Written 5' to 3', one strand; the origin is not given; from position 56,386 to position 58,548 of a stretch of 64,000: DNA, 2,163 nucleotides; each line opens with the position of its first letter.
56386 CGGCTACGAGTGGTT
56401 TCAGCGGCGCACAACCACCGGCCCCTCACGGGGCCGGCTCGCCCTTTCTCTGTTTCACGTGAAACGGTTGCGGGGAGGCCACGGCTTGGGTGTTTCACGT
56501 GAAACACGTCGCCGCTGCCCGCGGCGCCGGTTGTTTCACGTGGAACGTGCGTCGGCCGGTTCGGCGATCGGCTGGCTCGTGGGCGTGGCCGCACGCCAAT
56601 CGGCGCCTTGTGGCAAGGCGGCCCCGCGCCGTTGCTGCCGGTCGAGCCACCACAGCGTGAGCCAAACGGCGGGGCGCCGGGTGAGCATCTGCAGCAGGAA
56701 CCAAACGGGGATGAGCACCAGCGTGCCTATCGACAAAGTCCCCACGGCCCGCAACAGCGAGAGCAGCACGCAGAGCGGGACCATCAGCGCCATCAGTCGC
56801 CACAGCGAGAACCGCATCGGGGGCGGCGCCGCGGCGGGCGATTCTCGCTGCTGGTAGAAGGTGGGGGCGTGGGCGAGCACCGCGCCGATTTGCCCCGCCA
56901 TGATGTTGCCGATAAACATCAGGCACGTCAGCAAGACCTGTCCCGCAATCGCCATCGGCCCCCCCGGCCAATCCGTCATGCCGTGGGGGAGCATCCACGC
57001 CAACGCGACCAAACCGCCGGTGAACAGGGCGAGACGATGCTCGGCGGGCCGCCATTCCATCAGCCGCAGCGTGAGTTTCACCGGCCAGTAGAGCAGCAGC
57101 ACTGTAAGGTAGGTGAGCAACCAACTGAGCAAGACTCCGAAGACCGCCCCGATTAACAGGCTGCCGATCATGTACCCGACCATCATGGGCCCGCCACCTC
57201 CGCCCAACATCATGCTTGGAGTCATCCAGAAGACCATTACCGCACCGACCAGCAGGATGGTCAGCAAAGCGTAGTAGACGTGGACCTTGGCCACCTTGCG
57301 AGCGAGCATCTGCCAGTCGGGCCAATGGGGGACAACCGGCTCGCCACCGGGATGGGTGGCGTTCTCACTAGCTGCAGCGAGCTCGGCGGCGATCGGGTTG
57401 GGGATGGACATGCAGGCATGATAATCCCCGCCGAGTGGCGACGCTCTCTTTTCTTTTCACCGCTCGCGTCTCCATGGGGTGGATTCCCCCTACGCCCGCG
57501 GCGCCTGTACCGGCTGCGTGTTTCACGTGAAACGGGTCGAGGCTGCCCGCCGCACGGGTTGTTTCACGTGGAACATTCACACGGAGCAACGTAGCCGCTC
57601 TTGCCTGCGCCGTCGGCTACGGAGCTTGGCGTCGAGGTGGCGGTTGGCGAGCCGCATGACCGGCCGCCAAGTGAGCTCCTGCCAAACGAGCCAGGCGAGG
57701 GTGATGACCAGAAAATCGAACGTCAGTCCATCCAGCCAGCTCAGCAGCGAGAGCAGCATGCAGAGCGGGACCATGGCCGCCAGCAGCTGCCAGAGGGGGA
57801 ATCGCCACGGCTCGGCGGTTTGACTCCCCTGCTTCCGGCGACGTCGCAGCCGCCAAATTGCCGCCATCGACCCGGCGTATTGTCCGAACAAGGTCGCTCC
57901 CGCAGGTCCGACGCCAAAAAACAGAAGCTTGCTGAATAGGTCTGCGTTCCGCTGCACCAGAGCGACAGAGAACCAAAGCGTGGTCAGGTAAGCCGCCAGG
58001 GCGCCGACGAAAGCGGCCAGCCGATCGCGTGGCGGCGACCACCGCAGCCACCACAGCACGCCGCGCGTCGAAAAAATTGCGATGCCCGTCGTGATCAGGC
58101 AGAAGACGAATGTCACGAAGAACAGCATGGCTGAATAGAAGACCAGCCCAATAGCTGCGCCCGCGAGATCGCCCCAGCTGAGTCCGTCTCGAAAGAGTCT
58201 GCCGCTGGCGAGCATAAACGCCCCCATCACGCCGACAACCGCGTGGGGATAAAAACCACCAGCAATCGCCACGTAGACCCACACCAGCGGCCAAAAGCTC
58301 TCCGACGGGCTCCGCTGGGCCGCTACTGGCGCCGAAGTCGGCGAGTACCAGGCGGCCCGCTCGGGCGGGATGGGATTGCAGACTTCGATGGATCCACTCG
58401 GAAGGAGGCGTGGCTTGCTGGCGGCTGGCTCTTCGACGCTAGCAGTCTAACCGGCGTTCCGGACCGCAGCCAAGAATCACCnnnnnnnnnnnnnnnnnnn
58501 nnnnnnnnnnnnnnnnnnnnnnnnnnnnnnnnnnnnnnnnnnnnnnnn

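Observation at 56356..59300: Tandem triplication of an unknown-family polytopic membrane protein gene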

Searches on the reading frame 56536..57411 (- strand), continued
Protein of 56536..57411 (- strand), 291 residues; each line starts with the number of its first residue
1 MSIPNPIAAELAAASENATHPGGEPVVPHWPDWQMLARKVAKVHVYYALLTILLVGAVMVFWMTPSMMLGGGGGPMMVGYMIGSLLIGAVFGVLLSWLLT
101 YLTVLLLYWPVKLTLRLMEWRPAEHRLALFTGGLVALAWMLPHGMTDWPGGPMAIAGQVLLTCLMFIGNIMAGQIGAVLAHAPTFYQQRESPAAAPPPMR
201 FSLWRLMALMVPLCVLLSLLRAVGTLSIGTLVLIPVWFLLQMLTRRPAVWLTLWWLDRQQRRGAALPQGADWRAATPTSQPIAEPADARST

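Call 60: list_cluster_members(proteins=[P0014, P0016, P0019, P0021, P0022, P0024, P0026, P0027, P0031, P0033])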
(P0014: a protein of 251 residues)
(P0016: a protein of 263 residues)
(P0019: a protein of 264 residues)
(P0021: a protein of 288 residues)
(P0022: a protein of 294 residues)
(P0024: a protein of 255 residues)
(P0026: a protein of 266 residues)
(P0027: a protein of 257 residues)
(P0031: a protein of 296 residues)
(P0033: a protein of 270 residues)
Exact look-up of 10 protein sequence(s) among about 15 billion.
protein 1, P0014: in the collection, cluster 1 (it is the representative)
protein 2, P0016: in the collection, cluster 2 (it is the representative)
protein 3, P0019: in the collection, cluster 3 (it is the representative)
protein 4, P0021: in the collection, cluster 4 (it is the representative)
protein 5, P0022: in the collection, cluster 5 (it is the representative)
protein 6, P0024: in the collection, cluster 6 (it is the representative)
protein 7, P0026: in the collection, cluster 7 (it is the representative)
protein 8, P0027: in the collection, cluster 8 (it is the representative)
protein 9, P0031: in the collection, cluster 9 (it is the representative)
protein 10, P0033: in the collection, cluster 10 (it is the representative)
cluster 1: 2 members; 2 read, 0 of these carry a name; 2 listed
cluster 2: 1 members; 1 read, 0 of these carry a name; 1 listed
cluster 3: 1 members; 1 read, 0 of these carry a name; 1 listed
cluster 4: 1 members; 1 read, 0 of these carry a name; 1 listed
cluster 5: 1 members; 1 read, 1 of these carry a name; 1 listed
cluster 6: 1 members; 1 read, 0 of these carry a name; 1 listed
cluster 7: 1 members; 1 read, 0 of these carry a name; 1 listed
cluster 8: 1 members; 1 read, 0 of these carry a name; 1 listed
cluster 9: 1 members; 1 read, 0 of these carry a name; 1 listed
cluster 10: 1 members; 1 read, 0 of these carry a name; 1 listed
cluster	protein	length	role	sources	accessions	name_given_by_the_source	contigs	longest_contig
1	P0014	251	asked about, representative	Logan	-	-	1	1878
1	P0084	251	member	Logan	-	-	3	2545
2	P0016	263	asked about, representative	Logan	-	-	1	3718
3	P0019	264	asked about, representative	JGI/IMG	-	-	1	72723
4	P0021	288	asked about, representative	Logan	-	-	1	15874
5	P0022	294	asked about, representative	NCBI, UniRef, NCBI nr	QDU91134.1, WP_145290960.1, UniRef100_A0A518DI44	hypothetical protein Pla175_45540 [Pirellulimonas nuda] | Uncharacterized protein n=1 Tax=Pirellulimonas nuda TaxID=2528009 RepID=A0A518DI44_9BACT | hypothetical protein [Pirellulimonas nuda]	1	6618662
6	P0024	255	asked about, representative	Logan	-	-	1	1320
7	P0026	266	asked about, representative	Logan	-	-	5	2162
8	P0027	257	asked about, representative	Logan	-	-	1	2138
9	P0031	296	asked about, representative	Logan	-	-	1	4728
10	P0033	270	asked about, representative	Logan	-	-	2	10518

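Call 64: search_protein_families(library=padloc, proteins=[window:56536-57411:-], max_evalue=1)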
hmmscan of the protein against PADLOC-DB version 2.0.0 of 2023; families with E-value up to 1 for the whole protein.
window:56536-57411:- (291 aa): 0 families

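Call 65: search_protein_families(library=phrogs, proteins=[window:56536-57411:-], max_evalue=1)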
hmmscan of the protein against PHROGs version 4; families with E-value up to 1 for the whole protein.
window:56536-57411:- (291 aa): 1 family
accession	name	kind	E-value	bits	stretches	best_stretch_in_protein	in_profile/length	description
phrog_35730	-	unknown function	0.04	14.7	1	77-115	61-100/170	-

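Call 75: find_encoding_contigs(protein=P0019, flank=10000, max_places=2)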
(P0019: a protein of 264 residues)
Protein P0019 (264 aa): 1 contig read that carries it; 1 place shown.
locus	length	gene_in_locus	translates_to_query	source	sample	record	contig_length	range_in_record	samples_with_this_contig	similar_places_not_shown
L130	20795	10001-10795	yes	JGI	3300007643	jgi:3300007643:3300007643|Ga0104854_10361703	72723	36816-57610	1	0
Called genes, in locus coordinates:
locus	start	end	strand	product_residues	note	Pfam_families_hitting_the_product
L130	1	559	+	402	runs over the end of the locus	-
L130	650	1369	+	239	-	-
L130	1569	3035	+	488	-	PF10091:Glycoamylase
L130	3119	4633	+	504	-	PF00884:Sulfatase, PF01663:Phosphodiest (faint), PF16347:SGSH_C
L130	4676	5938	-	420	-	PF01266:DAO (weak), PF05834:Lycopene_cycl (faint), PF07992:Pyr_redox_2, PF13450:NAD_binding_8 (weak), PF13454:NAD_binding_9 (faint), PF00070:Pyr_redox, PF22366:NDH2_C (weak)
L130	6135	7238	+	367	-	PF01966:HD (weak)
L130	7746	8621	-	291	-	PF02195:ParB_N, PF17762:HTH_ParB, PF23552:ParB_C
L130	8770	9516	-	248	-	PF00142:Fer4_NifH (faint), PF01656:CbiA, PF02374:ArsA_ATPase (weak), PF06564:CBP_BcsQ, PF09140:MipZ, PF10609:ParA, PF13614:AAA_31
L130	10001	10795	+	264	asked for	-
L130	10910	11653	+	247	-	-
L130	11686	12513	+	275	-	-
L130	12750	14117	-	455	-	PF06245:DUF1015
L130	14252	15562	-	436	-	PF13483:Lactamase_B_3, PF12706:Lactamase_B_2, PF12867:DinB_2 (weak)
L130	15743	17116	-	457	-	PF02254:TrkA_N (faint), PF05221:AdoHcyase, PF00670:AdoHcyase_NAD, PF02826:2-Hacid_dh_C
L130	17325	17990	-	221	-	PF00697:PRAI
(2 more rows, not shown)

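Call 76: find_encoding_contigs(protein=P0033, flank=10000, max_places=2)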
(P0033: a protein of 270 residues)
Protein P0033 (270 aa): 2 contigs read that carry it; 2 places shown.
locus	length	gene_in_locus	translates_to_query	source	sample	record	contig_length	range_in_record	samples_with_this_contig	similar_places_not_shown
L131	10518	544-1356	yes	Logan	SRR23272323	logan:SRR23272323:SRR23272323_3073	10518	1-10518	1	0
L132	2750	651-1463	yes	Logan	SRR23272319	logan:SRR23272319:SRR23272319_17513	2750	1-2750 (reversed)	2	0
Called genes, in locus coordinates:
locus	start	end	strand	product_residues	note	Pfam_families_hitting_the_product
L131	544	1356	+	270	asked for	-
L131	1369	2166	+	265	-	-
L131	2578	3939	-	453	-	PF06245:DUF1015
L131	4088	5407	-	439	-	-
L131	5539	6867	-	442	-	PF13483:Lactamase_B_3, PF12706:Lactamase_B_2, PF12867:DinB_2 (weak)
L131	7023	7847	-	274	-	-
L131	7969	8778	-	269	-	PF13385:Laminin_G_3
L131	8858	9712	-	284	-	PF13385:Laminin_G_3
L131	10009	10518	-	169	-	?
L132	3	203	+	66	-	?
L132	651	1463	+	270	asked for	-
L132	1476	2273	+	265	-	-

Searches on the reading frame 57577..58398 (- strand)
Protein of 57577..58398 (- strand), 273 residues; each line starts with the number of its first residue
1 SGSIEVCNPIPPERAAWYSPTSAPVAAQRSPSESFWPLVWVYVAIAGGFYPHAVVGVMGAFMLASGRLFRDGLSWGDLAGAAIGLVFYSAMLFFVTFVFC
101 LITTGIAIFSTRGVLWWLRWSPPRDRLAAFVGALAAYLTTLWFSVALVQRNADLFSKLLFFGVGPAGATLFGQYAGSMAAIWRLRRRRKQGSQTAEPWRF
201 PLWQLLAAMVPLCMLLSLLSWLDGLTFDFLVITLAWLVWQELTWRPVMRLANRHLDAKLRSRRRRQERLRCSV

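Call 6: search_protein_families(library=pfam, proteins=[window:57577-58284:-], max_evalue=1)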
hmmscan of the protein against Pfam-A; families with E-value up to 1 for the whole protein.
window:57577-58284:- (235 aa): 1 family
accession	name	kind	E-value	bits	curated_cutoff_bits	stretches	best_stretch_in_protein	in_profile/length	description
PF15013.11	CCSMST1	-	0.1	13.2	26.1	1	135-178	5-43/74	CCSMST1 family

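Call 7: search_protein_families(library=ncbifam, proteins=[window:57577-58284:-], max_evalue=1)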
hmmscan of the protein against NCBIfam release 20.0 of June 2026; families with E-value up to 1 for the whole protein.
window:57577-58284:- (235 aa): 0 families

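Call 64: search_protein_families(library=padloc, proteins=[window:57577-58398:-], max_evalue=1)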
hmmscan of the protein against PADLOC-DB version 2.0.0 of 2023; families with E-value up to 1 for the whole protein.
window:57577-58398:- (273 aa): 0 families

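Call 65: search_protein_families(library=phrogs, proteins=[window:57577-58398:-], max_evalue=1)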
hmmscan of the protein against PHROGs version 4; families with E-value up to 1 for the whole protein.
window:57577-58398:- (273 aa): 0 families
